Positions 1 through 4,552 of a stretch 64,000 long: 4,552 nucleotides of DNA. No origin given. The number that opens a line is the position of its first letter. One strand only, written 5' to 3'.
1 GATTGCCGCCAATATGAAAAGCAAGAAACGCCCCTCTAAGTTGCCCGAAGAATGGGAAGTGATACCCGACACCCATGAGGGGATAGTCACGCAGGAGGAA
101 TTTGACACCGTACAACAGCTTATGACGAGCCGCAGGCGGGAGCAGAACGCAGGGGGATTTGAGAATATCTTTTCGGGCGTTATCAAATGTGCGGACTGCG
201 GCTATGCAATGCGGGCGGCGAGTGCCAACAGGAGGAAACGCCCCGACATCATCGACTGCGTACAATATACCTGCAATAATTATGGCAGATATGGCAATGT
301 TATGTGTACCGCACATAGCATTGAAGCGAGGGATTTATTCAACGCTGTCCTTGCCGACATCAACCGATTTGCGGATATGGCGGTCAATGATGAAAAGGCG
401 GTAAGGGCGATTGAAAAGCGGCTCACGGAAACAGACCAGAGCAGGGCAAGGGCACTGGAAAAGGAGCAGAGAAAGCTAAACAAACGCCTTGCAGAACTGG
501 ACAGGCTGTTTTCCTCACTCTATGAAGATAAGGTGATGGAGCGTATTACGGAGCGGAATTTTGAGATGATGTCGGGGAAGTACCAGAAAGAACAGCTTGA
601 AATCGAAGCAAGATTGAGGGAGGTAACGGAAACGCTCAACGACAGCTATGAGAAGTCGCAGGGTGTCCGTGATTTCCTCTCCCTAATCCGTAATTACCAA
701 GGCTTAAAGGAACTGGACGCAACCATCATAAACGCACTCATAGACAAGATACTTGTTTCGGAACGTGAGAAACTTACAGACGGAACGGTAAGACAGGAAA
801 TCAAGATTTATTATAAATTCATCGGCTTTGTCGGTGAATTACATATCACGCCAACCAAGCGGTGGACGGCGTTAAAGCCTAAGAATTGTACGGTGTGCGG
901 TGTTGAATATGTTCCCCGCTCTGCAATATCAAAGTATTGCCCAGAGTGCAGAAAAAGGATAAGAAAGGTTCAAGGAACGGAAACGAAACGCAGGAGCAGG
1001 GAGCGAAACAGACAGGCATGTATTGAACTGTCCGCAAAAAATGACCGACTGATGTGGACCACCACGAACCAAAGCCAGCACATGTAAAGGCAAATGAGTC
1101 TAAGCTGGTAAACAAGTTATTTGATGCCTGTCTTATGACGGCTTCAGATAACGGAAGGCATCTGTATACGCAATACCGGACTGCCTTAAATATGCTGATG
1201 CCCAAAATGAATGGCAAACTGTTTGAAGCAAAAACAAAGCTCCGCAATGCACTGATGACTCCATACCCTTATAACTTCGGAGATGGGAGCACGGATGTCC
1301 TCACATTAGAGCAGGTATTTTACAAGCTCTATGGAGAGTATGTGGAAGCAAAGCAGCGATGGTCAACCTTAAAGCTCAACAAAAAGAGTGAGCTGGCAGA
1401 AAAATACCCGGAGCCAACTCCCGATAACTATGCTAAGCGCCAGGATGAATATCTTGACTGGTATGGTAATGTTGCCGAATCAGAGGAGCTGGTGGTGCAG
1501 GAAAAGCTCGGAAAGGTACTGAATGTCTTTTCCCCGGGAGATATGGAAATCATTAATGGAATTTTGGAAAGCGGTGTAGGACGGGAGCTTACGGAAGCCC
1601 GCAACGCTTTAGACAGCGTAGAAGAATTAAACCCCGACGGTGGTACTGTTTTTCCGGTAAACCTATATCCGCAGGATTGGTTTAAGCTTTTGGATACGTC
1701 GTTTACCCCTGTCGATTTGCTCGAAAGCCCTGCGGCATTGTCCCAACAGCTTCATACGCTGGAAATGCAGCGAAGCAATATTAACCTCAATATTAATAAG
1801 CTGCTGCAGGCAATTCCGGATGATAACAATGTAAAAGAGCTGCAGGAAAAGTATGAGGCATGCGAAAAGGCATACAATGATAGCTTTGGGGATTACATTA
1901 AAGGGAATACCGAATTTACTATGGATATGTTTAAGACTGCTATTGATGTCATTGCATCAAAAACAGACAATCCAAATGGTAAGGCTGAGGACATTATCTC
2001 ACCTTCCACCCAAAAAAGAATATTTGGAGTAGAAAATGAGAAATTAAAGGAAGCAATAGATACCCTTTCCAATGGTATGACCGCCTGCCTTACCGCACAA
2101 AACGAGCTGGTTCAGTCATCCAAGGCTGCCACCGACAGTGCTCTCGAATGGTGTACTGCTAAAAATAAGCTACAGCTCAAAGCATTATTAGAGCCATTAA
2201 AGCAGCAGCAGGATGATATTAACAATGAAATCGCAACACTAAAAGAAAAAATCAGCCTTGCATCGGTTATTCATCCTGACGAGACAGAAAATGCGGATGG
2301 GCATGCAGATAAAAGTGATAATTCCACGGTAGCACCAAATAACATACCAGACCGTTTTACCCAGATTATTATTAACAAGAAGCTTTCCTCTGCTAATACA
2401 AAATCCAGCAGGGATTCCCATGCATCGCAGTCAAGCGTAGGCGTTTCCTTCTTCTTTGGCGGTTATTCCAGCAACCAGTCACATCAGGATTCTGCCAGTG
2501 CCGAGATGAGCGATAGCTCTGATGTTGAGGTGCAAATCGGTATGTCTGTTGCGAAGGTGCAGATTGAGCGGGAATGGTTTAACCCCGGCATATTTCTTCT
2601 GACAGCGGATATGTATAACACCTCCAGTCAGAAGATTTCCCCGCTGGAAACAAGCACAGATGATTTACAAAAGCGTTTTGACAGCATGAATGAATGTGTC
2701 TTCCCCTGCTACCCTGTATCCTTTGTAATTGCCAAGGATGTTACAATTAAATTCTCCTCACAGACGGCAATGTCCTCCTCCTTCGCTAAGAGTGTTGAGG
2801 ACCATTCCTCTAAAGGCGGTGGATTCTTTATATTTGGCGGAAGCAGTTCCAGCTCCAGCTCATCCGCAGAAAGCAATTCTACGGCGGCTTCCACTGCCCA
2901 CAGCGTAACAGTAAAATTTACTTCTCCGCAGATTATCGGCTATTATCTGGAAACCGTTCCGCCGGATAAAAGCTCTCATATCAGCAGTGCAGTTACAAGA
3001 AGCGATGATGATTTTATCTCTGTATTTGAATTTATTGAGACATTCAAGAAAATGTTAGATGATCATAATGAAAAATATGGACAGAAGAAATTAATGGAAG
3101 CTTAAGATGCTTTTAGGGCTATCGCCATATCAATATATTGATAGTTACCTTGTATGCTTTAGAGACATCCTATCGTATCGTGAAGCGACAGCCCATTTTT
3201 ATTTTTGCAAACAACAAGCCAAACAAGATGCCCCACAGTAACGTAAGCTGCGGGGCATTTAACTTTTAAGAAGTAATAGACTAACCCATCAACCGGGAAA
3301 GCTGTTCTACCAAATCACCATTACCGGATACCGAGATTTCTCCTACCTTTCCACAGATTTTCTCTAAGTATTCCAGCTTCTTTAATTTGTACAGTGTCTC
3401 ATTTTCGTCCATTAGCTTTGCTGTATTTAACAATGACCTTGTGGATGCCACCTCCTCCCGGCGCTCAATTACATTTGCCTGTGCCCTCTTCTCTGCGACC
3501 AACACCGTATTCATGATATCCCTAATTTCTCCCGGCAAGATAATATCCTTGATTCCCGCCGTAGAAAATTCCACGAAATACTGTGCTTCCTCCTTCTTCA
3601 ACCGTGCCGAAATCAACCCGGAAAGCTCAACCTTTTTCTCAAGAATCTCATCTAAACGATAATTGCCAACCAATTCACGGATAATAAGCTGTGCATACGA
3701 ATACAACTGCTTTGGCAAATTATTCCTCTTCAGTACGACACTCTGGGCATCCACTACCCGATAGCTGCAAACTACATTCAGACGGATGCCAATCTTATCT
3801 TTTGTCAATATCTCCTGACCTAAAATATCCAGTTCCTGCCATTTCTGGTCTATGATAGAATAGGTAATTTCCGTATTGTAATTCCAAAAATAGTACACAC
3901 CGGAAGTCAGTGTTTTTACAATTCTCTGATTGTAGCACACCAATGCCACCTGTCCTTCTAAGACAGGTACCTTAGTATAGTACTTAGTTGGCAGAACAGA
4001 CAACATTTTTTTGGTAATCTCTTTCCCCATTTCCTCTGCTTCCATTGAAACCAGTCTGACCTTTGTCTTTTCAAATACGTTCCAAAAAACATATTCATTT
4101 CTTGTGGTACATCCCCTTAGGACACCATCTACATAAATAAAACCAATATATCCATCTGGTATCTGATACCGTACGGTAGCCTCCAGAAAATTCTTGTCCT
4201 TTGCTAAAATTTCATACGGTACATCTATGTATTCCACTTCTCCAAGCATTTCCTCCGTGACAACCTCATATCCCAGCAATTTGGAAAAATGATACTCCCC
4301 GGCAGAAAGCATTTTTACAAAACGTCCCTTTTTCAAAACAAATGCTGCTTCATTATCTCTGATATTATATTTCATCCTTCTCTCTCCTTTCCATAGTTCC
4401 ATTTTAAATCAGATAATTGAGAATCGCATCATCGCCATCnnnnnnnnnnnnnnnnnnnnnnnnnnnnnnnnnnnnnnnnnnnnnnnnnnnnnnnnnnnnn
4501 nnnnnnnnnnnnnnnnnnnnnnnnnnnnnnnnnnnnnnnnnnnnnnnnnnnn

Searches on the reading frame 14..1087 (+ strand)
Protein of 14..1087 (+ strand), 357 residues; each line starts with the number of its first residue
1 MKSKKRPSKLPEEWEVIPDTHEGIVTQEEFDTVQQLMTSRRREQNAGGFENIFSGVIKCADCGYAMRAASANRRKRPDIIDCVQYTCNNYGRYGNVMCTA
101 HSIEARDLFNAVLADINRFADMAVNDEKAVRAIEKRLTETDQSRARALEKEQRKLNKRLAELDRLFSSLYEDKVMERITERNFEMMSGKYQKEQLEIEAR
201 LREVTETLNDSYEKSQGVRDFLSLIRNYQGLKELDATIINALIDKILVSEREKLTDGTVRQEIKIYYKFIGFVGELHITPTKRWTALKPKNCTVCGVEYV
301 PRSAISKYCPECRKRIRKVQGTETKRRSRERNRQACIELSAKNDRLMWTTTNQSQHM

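Call 8: search_protein_families(library=pfam, proteins=[window:14-1087:+], max_evalue=0.001)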
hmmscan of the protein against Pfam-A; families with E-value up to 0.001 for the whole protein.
window:14-1087:+ (357 aa): 3 families
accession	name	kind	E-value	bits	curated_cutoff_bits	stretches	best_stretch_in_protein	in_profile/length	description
PF14287.11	DUF4368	-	7.7e-19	68.1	25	1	209-273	3-66/67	Domain of unknown function (DUF4368)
PF13408.12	Zn_ribbon_recom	-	5.4e-13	49.5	25.3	1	52-117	1-58/58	Recombinase zinc beta ribbon domain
PF07508.19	Recombinase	-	4.9e-06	27.2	21.1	1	4-40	66-102/102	Recombinase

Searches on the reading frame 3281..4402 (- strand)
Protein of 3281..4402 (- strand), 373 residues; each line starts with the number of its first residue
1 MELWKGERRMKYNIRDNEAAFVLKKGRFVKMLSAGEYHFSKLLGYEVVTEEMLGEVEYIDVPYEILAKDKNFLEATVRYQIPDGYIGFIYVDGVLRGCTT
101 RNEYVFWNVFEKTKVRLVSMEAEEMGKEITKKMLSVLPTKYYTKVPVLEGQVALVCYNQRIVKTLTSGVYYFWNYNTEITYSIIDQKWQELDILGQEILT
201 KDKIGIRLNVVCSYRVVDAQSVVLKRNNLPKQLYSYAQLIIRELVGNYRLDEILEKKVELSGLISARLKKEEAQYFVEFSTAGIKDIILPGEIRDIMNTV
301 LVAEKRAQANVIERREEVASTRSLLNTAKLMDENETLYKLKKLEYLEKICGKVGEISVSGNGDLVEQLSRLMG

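Call 8: search_protein_families(library=pfam, proteins=[window:3281-4402:-], max_evalue=0.001)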
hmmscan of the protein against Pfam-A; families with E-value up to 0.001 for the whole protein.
window:3281-4402:- (373 aa): 1 family
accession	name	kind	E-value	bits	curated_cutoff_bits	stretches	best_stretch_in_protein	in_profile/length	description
PF01145.31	Band_7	-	2.3e-26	93.4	23.6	1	148-317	4-175/176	SPFH domain / Band 7 family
